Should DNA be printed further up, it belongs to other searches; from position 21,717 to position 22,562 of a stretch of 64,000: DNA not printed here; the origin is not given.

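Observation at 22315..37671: The entire type I-B CRISPR-Cas locus sits on a 15.1-kb segment bracketed by perfect 247-bp direct repeats that contain the spoVT 5' end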

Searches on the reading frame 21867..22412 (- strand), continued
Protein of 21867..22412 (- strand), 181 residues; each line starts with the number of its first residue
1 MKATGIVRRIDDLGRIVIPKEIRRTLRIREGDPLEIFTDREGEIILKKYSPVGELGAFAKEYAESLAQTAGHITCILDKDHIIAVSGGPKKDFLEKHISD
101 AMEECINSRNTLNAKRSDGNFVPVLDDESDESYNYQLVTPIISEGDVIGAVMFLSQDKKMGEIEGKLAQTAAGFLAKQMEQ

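Call 28: find_encoding_contigs(protein=P0129, flank=10000, max_places=4)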
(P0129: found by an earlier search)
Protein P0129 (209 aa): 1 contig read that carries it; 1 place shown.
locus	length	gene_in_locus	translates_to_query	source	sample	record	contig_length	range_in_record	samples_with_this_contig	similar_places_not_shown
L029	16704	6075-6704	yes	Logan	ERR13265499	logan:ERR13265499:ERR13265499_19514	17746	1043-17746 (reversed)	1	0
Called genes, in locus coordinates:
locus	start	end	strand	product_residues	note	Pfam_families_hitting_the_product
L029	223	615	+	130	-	PF02452:PemK_toxin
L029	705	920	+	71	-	PF21757:DUF6870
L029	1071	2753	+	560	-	PF00239:Resolvase, PF07508:Recombinase, PF13408:Zn_ribbon_recom, PF14287:DUF4368 (weak)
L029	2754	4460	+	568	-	PF00239:Resolvase, PF07508:Recombinase, PF13408:Zn_ribbon_recom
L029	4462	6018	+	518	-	PF00239:Resolvase, PF07508:Recombinase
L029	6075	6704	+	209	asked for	PF04014:MazE_antitoxin, PF15714:SpoVT_C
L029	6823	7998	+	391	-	PF01820:Dala_Dala_lig_N, PF02222:ATP-grasp, PF02786:CPSase_L_D2, PF07478:Dala_Dala_lig_C, PF13535:ATP-grasp_4 (faint)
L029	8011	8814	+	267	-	PF01177:Asp_Glu_race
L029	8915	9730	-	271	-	PF00702:Hydrolase, PF05116:S6PP (weak), PF08282:Hydrolase_3, PF05116:S6PP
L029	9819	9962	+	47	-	-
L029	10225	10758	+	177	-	PF12844:HTH_19 (weak), PF13560:HTH_31 (faint), PF01381:HTH_3, PF07883:Cupin_2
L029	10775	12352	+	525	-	PF00005:ABC_tran, PF13304:AAA_21 (faint), PF08402:TOBE_2 (weak)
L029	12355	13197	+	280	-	PF00528:BPD_transp_1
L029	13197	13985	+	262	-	PF00528:BPD_transp_1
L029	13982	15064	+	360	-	PF01547:SBP_bac_1, PF13531:SBP_bac_11, PF13416:SBP_bac_8, PF13343:SBP_bac_6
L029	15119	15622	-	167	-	PF01613:Flavin_Reduct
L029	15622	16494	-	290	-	PF02811:PHP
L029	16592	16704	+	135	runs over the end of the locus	PF12670:DUF3792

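Call 33: find_related_loci(query=window:21867-22412:-, collection=genome_contigs, flank=10000)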
Query window:21867-22412:- (181 aa) in genome_contigs; peptide patterns used: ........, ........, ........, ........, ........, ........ (x = any residue, [..] = any of these).
600 stretches matched a pattern (row limit reached: there are more); 569 encode a relative of the query (tblastn E <= 1e-3); the best 80 are kept; 80 distinct loci.
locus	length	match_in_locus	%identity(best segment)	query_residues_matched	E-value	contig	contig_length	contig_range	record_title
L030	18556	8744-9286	76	1-181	3e-95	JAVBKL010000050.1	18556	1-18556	MAG: Eubacteriales bacterium isolate GLO_MAG_00264 c_000004535542, whole genome shotgun sequence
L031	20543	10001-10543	78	1-181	2e-95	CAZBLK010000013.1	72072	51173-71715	MAG TPA_asm: uncultured Defluviitaleaceae bacterium isolate SRP242652_co3_68 genome assembly, contig: NODE_161_length_72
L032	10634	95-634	71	1-180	1e-87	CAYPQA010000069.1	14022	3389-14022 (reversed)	MAG TPA_asm: uncultured Eubacteriales bacterium isolate SRP242652_co2_100 genome assembly, contig: NODE_4824_length_1402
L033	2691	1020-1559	72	1-180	5e-89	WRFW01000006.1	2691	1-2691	MAG: Defluviitaleaceae bacterium isolate Mp193P1bin2 JGI24697J35500_11255112, whole genome shotgun sequence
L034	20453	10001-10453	79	31-181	2e-80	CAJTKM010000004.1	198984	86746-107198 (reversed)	Lachnospiraceae bacterium isolate B68 genome assembly, contig: MGBC000260.4, whole genome shotgun sequence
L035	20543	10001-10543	69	1-181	9e-79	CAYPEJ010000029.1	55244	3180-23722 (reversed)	MAG TPA_asm: uncultured Anaeromicropila sp. isolate SRP313737_co1_106 genome assembly, contig: NODE_978_length_55244_cov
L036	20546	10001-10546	66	1-181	4e-77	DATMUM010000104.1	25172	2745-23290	MAG TPA_asm: Mobilitalea sp. isolate SMAG_U13040 k141_71462, whole genome shotgun sequence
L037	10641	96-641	65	1-181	3e-76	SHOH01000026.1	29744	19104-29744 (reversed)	MAG: Anaerolineaceae bacterium isolate MAG4 NODE_195_length_29744_cov_21.902085, whole genome shotgun sequence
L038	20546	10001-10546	64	1-181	4e-75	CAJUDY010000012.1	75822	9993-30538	MAG TPA_asm: uncultured Lachnospiraceae bacterium isolate MGBC128103 genome assembly, contig: MGBC128103.12, whole genom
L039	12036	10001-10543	65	1-180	6e-74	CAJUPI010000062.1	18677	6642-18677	MAG TPA_asm: uncultured Lachnospiraceae bacterium isolate MGBC164298 genome assembly, contig: MGBC164298.62, whole genom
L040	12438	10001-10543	64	1-180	5e-74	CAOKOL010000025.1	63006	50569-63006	MAG TPA_asm: uncultured Lachnospiraceae bacterium isolate SRR15604595_bin.30_metawrap_v1.3_MAG genome assembly, contig:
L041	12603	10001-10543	61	1-180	2e-73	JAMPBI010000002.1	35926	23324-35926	MAG: Alistipes sp. isolate NALB_7821a_25 Scaffold_#2__SCF_002___35926_bp, whole genome shotgun sequence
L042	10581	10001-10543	65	1-181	3e-73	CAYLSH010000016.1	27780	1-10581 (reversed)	MAG TPA_asm: uncultured Lachnospiraceae bacterium isolate SRP350583_co2_362 genome assembly, contig: NODE_2284_length_27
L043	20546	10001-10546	67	1-181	4e-73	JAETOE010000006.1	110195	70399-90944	MAG: Roseburia hominis isolate S12_Bin1 scaffold_233, whole genome shotgun sequence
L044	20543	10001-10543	63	1-181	7e-73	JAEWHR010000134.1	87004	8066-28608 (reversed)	MAG: Bacillota bacterium isolate OH_PBlB_75 k127_1162228, whole genome shotgun sequence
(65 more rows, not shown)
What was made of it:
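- Tried and rejected: The scan did reveal isolate B68 (call 33).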

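Call 36: search_protein_families(library=pfam, proteins=[L034:8312-10456:+, L034:6284-7606:+, L034:4344-5990:+, L034:4302-6137:-, L034:2160-2870:+, L034:2920-3624:+, L034:3649-4305:+, L034:513-1250:-])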
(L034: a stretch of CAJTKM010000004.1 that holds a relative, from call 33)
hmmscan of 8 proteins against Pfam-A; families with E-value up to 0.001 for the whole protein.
L034:8312-10456:+ (714 aa): 4 families
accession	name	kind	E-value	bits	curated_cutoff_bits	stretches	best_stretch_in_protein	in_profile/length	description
PF15714.11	SpoVT_C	-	1.1e-47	161.7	27.5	1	587-713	1-128/128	Stage V sporulation protein T C-terminal, transcription factor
PF07508.19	Recombinase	-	4.3e-23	81.9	21.1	1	180-303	1-102/102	Recombinase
PF00239.26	Resolvase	-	4.4e-17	63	23.3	1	7-158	1-145/145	Resolvase, N terminal domain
PF13408.12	Zn_ribbon_recom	-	2.8e-12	47.3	25.3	1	318-375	2-58/58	Recombinase zinc beta ribbon domain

L034:6284-7606:+ (440 aa): 1 family
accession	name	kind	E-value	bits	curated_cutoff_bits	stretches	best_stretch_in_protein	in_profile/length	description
PF13730.12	HTH_36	-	0.00043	20.5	25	0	388-413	29-54/55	Helix-turn-helix domain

L034:4344-5990:+ (548 aa): 2 families
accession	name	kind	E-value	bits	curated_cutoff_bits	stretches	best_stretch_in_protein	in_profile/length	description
PF07969.17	Amidohydro_3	-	4.7e-26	92.7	29.7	2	431-522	380-470/472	Amidohydrolase family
PF01979.26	Amidohydro_1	-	8.4e-13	48.7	25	1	446-521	273-343/345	Amidohydrolase family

L034:4302-6137:- (611 aa): 0 families

L034:2160-2870:+ (236 aa): 1 family
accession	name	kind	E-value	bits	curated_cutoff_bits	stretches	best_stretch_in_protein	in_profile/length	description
PF16481.10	DUF5058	-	1.7e-49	168.9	28.2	1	11-228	1-222/222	Domain of unknown function (DUF5058)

L034:2920-3624:+ (234 aa): 1 family
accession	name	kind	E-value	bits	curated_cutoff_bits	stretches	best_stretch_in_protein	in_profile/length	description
PF16481.10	DUF5058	-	8.7e-49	166.5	28.2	1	8-225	1-222/222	Domain of unknown function (DUF5058)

L034:3649-4305:+ (218 aa): 0 families

L034:513-1250:- (245 aa): 1 family
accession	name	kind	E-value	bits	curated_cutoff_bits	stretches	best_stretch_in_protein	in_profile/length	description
PF12873.12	DUF3825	-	1.4e-67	228.3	27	1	20-242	1-238/238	Domain of unknown function (DUF3825)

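Call 52: find_related_loci(query=L034:8312-10000:+, collection=viral_contigs, flank=4000)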
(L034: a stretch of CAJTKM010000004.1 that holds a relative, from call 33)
Query L034:8312-10000:+ (563 aa) in viral_contigs; peptide patterns used: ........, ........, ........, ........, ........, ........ (x = any residue, [..] = any of these).
18 stretches matched a pattern; 6 encode a relative of the query (tblastn E <= 1e-3); 6 distinct loci.
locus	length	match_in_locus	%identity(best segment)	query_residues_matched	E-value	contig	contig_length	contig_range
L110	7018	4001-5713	63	1-562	0e+0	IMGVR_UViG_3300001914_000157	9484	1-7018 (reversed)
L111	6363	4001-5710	57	1-562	0e+0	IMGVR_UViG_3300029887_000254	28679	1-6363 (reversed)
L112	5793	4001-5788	57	6-563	0e+0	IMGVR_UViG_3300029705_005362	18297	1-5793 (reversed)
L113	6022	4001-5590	59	1-530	0e+0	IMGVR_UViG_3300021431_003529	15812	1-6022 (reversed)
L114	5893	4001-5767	56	6-563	0e+0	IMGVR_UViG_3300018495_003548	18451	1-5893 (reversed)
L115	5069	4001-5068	70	1-357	7e-174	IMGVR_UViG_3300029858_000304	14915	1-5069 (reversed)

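Call 59: search_dna_similar(query=L034:8312-10000:+, collection=phages, mode=protein, max_rows=12)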
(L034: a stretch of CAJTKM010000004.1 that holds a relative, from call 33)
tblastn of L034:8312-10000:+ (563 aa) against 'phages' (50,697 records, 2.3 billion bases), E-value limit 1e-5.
Records with a match: 413; places in all: 557; records where one place covers at least 80% of the query: 48.
Best place of each record, by identity: <60% 413.
By first word of the organism name: Streptococcus 128; Bacteriophage 65; Bacillus 57; Arthrobacter 20; Paenibacillus 19; Clostridium 18; phage 11; Brevibacillus 7; Geobacillus 5; Gordonia 5; and 42 more.
By host as written in the record: - 87; Bacillus anthracis 16; Arthrobacter globiformis B-2979 13; Streptococcus suis 11; Paenibacillus larvae 10; Paenibacillus larvae ATCC 9545 7; Brevibacillus laterosporus 7; Bacillus subtilis BEST7003 6; and 180 more.
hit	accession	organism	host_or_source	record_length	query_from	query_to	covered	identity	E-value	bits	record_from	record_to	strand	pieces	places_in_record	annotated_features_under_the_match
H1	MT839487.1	Bacteriophage sp.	human fecal samples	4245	1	556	99%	57.7%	0e+0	675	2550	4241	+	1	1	record has no annotation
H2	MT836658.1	Bacteriophage sp.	human fecal samples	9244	7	529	93%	54.3%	2e-180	570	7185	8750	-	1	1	record has no annotation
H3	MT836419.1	Bacteriophage sp.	human fecal samples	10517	1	516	92%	27.2%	5e-15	168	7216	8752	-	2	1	record has no annotation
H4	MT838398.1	Bacteriophage sp.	human fecal samples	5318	8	512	90%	27.7%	6e-35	146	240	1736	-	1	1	record has no annotation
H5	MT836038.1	Bacteriophage sp.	human fecal samples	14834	2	527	93%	26.5%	1e-32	139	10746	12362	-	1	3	record has no annotation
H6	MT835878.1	Bacteriophage sp.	human fecal samples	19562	2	512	91%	27.3%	9e-32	137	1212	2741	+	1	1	record has no annotation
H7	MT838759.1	Bacteriophage sp.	human fecal samples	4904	5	554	98%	25.2%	4e-25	116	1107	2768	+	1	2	record has no annotation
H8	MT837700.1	Bacteriophage sp.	human fecal samples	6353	10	520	91%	27.1%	2e-37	154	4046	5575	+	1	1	record has no annotation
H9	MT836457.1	Bacteriophage sp.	human fecal samples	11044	7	522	92%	26.1%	9e-23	108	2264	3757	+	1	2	record has no annotation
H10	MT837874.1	Bacteriophage sp.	human fecal samples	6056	8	516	90%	25.6%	6e-28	125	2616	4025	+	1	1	record has no annotation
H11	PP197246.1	Terrisporobacter phage TPDSL_ph1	Terrisporobacter petrolearius DSL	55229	7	521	91%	25.0%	2e-21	104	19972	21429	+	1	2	integrase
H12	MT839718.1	Bacteriophage sp.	human fecal samples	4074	8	464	81%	27.8%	9e-28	124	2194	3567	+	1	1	record has no annotation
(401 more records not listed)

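Call 60: get_annotated_region(hit=H2, flank=2500)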
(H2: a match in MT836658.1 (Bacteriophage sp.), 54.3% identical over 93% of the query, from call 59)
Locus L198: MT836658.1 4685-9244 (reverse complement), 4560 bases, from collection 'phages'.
description: UNVERIFIED: Bacteriophage sp. clone scaffold_2761 genomic sequence.
organism: Bacteriophage sp. (NCBI taxid 38018)
taxonomy: Viruses
host: -; source: human fecal samples; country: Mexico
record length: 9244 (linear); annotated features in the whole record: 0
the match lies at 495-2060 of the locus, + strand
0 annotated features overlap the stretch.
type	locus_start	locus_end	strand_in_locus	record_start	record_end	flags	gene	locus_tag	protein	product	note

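Call 62: find_related_loci(query=L034:8312-10000:+, collection=viral_contigs, flank=10000)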
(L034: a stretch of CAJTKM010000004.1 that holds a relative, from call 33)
Query L034:8312-10000:+ (563 aa) in viral_contigs; peptide patterns used: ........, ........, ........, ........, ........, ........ (x = any residue, [..] = any of these).
18 stretches matched a pattern; 6 encode a relative of the query (tblastn E <= 1e-3); 6 distinct loci.
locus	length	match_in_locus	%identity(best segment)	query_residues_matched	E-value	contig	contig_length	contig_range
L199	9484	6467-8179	63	1-562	0e+0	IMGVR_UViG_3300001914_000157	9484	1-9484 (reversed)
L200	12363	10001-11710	57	1-562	0e+0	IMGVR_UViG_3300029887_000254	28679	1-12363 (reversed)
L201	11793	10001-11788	57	6-563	0e+0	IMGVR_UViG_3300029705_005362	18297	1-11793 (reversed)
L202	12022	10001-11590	59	1-530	0e+0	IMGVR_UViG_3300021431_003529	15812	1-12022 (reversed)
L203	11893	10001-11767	56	6-563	0e+0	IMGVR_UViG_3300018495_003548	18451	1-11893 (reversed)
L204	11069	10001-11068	70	1-357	7e-173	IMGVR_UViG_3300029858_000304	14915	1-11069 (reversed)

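Call 71: find_related_loci(query=L201:84-587:+, collection=viral_contigs, flank=10000)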
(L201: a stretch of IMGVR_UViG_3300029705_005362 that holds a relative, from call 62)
Query L201:84-587:+ (167 aa) in viral_contigs; peptide patterns used: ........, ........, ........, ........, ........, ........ (x = any residue, [..] = any of these).
8 stretches matched a pattern; 1 encode a relative of the query (tblastn E <= 1e-3); 1 distinct loci.
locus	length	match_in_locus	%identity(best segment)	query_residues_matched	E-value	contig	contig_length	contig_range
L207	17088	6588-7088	100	1-167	1e-113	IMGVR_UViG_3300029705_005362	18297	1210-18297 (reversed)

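Call 76: find_homologous_proteins(query=L034:9701-10453:+, max_evalue=1e-10)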
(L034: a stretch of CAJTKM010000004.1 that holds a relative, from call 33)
Query L034:9701-10453:+ (251 aa): 7992 proteins with E <= 1e-10 among 8000 candidates; the best 120 are listed.
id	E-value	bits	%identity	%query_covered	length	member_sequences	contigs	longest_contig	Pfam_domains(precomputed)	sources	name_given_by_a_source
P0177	1.2e-92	328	64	95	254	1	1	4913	PF15714.12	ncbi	ncbi:MAG: stage V sporulation T C-terminal domain-containing protein [Lachnospirales bacterium]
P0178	4.0e-90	320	66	91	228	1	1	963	PF15714.12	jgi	-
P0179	3.7e-86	307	80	71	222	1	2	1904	PF15714.12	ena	-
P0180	6.4e-85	303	93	60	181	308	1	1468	PF15714.12,PF04014.24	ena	-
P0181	6.7e-85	303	93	60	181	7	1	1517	PF15714.12,PF04014.24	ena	-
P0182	3.1e-84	301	91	60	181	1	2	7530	PF15714.12,PF04014.24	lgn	-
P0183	3.3e-84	301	91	60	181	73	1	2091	PF15714.12,PF04014.24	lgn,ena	-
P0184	3.9e-84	300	91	60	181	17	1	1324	PF15714.12,PF04014.24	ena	-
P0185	1.0e-83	299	91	60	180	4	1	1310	PF15714.12,PF04014.24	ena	-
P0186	1.4e-83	298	91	60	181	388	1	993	PF15714.12,PF04014.24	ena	-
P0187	1.6e-83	298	91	60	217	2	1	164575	PF15714.12,PF04014.24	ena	-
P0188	1.9e-83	298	57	100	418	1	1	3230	PF15714.12,PF13408.13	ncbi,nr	ncbi:MAG: recombinase zinc beta ribbon domain-containing protein, partial [Firmicutes bacterium]|nr:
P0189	7.2e-83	296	80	71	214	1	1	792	PF15714.12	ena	-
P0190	1.0e-82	296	87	60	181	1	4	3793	PF15714.12,PF04014.24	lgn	-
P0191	1.6e-82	295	56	100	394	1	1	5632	PF15714.12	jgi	jgi:stage V sporulation protein T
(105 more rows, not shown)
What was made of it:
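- Further partial fusions exist in the protein database (call 76).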

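Call 80: find_encoding_contigs(protein=P0154, flank=10000, max_places=4)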
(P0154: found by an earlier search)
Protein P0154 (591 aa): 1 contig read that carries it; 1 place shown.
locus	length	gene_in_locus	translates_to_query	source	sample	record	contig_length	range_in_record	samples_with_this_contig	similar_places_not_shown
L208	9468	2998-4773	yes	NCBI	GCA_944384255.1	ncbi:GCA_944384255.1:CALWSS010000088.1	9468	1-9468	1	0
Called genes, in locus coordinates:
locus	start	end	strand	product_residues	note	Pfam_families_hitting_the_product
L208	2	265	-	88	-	?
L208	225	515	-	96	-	-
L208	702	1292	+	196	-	-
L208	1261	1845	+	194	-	-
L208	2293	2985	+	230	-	PF01881:Cas_Cas6_C (weak)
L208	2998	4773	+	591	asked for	-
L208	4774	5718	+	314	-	PF05107:Cas_Cas7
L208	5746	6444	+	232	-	-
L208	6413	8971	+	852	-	PF00270:DEAD, PF04851:ResIII, PF00271:Helicase_C (weak), PF22590:Cas3-like_C_2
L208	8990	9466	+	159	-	?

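Call 82: search_protein_families(library=pfam, proteins=[L208:702-1292:+, L208:1261-1845:+, L208:225-515:-, L208:2-265:-], max_evalue=0.01)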
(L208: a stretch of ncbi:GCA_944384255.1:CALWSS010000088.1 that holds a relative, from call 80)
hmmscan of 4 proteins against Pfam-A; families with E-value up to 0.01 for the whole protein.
L208:702-1292:+ (196 aa): 0 families

L208:1261-1845:+ (194 aa): 0 families

L208:225-515:- (96 aa): 0 families

L208:2-265:- (88 aa): 0 families
